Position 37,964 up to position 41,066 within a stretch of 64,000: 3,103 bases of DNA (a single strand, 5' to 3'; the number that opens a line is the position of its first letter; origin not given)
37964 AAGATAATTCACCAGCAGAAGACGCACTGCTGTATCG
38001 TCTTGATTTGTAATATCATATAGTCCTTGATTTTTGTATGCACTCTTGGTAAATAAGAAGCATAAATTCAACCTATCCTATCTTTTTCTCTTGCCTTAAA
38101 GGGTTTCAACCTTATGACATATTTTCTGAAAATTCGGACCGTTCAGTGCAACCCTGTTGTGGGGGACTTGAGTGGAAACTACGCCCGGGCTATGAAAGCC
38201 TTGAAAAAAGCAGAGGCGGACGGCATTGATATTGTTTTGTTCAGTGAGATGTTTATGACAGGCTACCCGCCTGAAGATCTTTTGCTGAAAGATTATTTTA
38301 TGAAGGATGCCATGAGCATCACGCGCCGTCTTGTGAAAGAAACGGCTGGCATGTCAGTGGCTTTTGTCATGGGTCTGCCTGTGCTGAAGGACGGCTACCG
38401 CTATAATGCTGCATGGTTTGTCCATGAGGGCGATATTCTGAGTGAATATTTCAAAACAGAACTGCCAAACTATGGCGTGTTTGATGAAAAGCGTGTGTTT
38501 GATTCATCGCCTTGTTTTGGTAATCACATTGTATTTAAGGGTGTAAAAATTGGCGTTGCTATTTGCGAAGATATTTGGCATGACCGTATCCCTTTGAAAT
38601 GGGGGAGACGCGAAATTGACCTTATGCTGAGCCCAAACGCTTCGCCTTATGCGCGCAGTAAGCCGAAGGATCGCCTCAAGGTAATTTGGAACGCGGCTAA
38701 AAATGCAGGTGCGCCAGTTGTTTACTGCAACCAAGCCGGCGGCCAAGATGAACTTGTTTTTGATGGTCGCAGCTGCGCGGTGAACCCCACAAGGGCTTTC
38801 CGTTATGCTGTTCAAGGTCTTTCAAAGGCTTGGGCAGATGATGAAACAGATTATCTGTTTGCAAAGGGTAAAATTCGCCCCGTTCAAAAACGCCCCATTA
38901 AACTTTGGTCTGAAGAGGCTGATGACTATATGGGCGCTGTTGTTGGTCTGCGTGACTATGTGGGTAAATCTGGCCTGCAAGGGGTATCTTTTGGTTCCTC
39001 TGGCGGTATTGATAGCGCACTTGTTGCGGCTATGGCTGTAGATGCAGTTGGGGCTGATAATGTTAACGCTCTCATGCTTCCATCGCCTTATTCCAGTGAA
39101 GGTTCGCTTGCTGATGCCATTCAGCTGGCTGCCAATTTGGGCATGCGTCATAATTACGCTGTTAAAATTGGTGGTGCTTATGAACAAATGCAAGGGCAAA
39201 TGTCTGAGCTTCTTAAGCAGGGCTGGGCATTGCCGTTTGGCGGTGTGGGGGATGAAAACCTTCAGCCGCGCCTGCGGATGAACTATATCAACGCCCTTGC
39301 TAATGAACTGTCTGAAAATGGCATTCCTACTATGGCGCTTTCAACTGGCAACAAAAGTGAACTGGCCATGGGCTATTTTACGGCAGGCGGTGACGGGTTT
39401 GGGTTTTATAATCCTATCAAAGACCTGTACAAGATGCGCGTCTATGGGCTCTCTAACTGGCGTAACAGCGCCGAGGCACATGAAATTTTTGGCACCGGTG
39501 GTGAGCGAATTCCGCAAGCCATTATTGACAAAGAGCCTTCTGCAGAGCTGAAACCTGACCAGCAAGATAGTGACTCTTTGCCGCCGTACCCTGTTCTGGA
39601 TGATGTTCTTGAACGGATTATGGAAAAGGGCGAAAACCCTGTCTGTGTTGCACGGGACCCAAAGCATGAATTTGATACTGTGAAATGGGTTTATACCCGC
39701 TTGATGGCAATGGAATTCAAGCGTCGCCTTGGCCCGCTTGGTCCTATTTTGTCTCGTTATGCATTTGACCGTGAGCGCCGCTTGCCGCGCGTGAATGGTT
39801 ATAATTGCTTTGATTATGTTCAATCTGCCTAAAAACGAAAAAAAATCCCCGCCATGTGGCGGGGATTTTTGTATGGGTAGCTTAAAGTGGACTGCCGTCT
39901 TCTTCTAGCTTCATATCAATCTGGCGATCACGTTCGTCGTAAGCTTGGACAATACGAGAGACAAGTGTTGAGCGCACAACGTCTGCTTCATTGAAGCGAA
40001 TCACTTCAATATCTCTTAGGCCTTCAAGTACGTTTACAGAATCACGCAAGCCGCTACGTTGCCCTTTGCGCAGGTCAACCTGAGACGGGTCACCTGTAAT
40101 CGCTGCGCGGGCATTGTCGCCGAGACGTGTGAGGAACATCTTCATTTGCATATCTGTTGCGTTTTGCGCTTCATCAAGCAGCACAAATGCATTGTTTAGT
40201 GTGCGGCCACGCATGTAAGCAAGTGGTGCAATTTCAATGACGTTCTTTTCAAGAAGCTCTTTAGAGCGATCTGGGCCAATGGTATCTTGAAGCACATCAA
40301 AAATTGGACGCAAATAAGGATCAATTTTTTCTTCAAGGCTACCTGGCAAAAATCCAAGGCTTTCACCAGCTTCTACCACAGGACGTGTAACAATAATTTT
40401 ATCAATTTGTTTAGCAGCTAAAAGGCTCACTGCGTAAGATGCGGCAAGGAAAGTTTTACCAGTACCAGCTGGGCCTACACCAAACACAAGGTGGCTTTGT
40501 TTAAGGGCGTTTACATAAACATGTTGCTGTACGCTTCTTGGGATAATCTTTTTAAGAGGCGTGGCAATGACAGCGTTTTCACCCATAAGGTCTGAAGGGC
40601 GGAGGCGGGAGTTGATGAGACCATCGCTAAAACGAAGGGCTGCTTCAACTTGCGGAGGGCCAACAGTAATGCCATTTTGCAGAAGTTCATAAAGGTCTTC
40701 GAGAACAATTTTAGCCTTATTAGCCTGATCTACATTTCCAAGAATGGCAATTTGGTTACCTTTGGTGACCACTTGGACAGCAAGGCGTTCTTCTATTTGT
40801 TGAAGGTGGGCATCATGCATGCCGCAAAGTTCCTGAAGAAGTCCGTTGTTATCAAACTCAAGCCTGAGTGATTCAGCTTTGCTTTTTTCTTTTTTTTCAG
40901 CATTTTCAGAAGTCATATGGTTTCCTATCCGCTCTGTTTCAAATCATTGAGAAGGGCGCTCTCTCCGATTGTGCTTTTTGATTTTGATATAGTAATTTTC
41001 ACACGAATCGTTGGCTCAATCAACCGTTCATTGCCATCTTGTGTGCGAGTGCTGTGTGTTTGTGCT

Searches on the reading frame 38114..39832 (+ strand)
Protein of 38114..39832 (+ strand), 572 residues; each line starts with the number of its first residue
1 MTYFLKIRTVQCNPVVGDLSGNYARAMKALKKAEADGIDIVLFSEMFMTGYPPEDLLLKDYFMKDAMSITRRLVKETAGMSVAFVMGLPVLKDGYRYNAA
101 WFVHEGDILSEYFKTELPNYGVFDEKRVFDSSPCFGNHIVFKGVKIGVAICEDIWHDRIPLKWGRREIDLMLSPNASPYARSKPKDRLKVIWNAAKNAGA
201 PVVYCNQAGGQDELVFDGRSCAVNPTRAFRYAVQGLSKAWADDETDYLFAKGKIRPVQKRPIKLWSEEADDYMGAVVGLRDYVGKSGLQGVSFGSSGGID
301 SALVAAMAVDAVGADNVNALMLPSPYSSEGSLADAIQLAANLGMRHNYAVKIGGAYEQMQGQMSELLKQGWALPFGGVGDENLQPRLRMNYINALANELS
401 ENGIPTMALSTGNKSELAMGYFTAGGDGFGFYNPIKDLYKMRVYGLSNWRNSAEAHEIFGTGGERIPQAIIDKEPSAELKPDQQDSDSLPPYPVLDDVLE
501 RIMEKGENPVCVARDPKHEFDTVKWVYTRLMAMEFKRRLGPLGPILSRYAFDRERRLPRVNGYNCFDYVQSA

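Call 85: search_protein_families(library=pfam, proteins=[window:38114-39832:+], max_evalue=0.001)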
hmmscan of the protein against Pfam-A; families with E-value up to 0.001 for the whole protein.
window:38114-39832:+ (572 aa): 2 families
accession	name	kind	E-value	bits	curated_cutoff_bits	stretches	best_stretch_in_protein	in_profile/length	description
PF02540.23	NAD_synthase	-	5.2e-53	180.1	21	1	277-539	7-241/242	NAD synthase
PF00795.27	CN_hydrolase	-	1.4e-24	87.3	23.2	1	6-226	1-227/256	Carbon-nitrogen hydrolase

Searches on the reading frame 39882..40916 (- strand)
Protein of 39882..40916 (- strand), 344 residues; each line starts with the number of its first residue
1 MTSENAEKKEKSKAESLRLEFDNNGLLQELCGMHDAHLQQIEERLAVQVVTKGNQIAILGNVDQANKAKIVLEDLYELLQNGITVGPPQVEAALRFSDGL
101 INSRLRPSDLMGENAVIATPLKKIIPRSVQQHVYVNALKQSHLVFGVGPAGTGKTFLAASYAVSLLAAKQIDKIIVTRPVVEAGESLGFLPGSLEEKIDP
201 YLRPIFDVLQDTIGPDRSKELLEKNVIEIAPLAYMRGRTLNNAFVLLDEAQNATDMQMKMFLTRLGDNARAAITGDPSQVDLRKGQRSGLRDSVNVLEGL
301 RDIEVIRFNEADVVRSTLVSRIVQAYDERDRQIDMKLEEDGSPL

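Call 7: search_protein_families(library=pfam, proteins=[window:39882-40916:-], max_evalue=0.01)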
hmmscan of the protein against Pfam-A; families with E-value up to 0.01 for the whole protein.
window:39882-40916:- (344 aa): 9 families
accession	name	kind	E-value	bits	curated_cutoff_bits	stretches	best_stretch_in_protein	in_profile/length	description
PF02562.22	PhoH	-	4.6e-88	294.5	27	1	124-327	2-205/205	PhoH-like protein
PF13604.12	AAA_30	-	2.4e-07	31.1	27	1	130-280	6-128/191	AAA domain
PF13401.12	AAA_22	-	3.2e-05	24.7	27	1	147-267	11-109/130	AAA domain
PF13245.12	AAA_19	-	4.9e-05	24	25.1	1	136-280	6-129/134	AAA domain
PF00580.27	UvrD-helicase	-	0.00018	21.7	23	0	130-172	4-44/271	UvrD/REP helicase N-terminal domain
PF13191.12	AAA_16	-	0.00076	20.4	32.6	1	142-268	25-158/167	AAA ATPase domain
PF00270.35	DEAD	-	0.0017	18.5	26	0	129-180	3-54/167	DEAD/DEAH box helicase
PF13481.12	AAA_25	-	0.0018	18.4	27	1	131-234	23-119/195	AAA domain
PF13173.12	AAA_14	-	0.0086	16.5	27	0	233-275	53-97/129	AAA domain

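Call 9: search_protein_families(library=ncbifam, proteins=[window:39882-40916:-], max_evalue=0.1)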
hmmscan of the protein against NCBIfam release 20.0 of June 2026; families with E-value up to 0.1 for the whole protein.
window:39882-40916:- (344 aa): 15 families
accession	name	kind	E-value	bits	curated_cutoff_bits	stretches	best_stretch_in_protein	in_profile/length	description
NF007827.1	PRK10536.1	equivalog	1.6e-66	224.3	380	1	123-326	48-253/253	phosphate starvation-inducible protein PhoH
NF053827.1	RNA5-3helPhoH2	equivalog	2.2e-29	102.7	680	1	127-301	221-400/427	RNA 5'-3' helicase PhoH2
NF007248.0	PRK09694.1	equivalog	0.0058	14.7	569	1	122-179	283-339/878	CRISPR-associated helicase/endonuclease Cas3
NF010341.0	PRK13768.1-3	equivalog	0.0092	15.6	355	1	143-177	4-37/257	GTPase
NF041254.1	motor_HelR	exception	0.0095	14.2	750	1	242-280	519-556/706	RNA polymerase recycling motor ATPase HelR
NF006505.0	PRK08939.1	equivalog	0.014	14.7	228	1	142-226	157-239/306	primosomal protein DnaI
TIGR01587.1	cas3_core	equivalog_domain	0.017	14.3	102.45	0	148-180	6-38/358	CRISPR-associated helicase Cas3'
NF038214.1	IS21_help_AAA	equivalog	0.019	14.7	200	1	138-167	87-116/232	IS21-like element helper ATPase IstB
TIGR03665.1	arCOG04150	hypoth_equivalog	0.02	14.6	114.2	1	39-75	112-148/173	arCOG04150 universal archaeal KH domain protein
NF005304.0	PRK06835.1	equivalog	0.021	13.9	215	1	132-170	175-212/330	ATP-binding protein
NF010326.0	PRK13763.1-1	equivalog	0.025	14.2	247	1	39-75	110-146/186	putative RNA-processing protein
NF001679.0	PRK00440.1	equivalog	0.035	13.2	303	0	132-166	31-64/322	replication factor C small subunit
NF005992.0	PRK08116.1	subfamily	0.038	13.1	189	1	147-176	120-148/269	hypothetical protein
NF010328.0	PRK13763.1-3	equivalog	0.062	13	194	0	39-75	132-168/197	putative RNA-processing protein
NF010332.0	PRK13763.2-2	equivalog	0.081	13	270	0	35-75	110-150/179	putative RNA-processing protein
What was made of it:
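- On Canonical PhoH/YbeZ orthologue group: A canonical copy exists at 39882..40916 (calls 7, 9).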

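Call 85: search_protein_families(library=pfam, proteins=[L021:7013-7831:+], max_evalue=0.001)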
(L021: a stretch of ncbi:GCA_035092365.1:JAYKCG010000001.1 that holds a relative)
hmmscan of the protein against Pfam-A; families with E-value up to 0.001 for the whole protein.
L021:7013-7831:+ (272 aa): 2 families
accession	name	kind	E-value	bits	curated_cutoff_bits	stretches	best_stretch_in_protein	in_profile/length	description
PF02562.22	PhoH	-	8.8e-41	140.1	27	1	35-260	2-202/205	PhoH-like protein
PF13604.12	AAA_30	-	1.2e-08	35.3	27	0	174-211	90-128/191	AAA domain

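Call 89: search_protein_families(library=padloc, proteins=[L021:7013-7831:+], max_evalue=0.01)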
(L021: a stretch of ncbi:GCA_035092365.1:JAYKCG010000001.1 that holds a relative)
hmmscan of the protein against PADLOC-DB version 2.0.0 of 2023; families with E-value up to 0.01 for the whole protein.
L021:7013-7831:+ (272 aa): 2 families
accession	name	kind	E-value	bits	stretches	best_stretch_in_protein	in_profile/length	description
PDLC02372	Nhi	-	0.00072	16.3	0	157-211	248-300/470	-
PDLC02350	AbiO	-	0.0063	13.3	0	58-72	197-211/468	AbiO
